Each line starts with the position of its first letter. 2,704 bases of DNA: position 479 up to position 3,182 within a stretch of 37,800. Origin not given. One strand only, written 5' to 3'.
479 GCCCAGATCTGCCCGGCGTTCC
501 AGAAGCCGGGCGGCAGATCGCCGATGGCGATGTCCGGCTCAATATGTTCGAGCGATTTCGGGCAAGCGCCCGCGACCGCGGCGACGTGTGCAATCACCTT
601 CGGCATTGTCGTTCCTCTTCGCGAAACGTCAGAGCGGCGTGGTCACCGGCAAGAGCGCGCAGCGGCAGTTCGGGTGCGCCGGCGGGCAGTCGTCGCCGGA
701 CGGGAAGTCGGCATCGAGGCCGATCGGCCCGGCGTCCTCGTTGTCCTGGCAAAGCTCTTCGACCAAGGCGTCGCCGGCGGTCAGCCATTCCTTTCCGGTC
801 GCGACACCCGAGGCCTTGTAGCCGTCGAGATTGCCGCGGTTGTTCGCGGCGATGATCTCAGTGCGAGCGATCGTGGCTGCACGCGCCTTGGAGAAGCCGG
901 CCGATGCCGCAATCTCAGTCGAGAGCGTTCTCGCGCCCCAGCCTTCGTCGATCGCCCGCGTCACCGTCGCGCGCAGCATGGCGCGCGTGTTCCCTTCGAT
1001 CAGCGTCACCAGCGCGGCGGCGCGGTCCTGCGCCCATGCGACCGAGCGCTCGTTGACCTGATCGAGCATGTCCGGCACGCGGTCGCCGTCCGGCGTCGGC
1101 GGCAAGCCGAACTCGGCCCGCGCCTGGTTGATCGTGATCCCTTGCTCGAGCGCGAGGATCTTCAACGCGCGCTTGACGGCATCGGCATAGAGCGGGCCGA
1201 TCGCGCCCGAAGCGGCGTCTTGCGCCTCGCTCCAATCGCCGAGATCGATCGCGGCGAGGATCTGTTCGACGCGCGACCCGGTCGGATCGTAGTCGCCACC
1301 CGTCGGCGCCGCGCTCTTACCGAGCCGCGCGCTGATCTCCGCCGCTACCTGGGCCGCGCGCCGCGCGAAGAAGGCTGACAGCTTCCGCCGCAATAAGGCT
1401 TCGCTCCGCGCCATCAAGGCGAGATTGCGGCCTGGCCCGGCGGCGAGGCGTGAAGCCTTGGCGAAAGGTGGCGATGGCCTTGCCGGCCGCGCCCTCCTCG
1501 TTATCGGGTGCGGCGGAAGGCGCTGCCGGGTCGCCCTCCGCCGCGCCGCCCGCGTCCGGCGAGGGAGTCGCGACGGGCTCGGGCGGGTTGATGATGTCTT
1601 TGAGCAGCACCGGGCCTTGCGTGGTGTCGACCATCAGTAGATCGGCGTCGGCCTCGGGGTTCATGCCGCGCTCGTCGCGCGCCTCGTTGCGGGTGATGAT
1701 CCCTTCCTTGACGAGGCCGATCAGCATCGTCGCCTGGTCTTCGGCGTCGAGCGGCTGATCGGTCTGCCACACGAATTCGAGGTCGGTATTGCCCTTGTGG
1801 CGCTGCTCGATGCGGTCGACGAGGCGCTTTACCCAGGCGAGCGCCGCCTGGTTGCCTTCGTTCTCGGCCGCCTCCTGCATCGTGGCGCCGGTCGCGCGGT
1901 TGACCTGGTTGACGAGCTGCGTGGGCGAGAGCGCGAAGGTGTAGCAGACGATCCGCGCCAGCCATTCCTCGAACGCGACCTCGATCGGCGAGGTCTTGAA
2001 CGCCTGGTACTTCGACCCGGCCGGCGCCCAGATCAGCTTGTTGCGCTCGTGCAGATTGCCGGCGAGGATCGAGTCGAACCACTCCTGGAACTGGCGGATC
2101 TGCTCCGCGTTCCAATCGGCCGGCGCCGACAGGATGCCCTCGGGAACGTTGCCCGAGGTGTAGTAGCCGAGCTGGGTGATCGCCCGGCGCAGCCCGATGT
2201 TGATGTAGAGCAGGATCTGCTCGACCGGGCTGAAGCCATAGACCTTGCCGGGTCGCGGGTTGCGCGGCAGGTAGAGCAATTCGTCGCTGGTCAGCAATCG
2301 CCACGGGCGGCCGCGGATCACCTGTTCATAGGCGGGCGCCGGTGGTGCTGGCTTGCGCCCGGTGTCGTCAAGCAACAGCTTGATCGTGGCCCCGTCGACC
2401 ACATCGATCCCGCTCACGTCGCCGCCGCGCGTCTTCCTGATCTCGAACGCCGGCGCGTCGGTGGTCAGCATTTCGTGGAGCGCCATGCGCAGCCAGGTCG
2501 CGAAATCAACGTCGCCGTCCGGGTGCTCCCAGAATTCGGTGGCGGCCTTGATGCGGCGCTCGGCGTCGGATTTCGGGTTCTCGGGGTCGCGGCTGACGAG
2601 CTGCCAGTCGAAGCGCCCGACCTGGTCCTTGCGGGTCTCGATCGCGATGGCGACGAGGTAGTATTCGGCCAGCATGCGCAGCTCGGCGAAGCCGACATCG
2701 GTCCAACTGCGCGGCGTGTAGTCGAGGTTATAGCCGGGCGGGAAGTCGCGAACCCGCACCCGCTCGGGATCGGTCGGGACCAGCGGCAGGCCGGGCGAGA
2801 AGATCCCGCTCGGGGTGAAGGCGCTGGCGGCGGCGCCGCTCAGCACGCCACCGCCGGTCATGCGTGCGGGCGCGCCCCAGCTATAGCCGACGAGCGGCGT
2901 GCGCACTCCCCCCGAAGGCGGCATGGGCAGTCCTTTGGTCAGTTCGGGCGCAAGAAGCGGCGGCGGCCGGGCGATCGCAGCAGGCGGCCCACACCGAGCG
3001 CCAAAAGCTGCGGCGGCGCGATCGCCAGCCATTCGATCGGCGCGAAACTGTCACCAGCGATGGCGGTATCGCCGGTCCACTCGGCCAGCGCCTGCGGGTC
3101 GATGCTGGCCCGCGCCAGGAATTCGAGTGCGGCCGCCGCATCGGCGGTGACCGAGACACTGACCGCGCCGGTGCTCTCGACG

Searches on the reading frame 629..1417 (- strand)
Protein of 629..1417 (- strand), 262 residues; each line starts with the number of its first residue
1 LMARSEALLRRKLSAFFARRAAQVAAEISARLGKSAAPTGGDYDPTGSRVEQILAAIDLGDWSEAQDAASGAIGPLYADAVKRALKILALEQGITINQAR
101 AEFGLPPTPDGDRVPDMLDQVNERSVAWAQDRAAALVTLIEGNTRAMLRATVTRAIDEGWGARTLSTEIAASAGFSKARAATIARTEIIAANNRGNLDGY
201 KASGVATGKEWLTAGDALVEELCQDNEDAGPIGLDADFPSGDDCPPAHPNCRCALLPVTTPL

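Call 12: search_protein_families(library=pfam, proteins=[window:629-1417:-], max_evalue=0.01)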
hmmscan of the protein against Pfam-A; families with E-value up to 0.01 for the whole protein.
window:629-1417:- (262 aa): 1 family
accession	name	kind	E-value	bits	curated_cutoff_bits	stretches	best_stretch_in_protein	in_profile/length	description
PF04233.19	Phage_Mu_F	-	1.4e-12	48.8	29.6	1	149-255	4-111/112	Phage Mu protein F like protein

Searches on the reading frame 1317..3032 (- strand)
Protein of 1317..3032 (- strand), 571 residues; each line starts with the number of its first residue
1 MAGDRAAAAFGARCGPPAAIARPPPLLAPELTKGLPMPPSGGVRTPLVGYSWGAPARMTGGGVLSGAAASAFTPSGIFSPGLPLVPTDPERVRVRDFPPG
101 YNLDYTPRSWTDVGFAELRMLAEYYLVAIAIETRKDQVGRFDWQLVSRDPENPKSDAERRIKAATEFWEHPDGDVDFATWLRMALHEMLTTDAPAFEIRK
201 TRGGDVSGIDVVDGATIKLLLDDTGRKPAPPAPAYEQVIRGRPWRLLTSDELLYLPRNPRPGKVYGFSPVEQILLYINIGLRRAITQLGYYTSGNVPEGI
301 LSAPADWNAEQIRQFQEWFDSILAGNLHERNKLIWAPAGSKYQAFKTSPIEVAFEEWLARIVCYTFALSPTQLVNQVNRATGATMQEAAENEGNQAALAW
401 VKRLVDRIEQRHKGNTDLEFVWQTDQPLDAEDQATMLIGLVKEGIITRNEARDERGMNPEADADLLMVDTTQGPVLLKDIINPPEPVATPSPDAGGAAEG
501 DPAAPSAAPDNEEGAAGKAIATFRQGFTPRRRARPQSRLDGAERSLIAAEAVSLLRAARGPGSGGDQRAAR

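Call 12: search_protein_families(library=pfam, proteins=[window:1317-3032:-], max_evalue=0.01)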
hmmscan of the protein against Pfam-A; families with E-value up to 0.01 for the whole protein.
window:1317-3032:- (571 aa): 1 family
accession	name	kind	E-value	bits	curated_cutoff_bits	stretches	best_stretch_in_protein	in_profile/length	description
PF04860.17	Phage_portal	-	6e-23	82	39.1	1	129-455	5-320/321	Phage portal protein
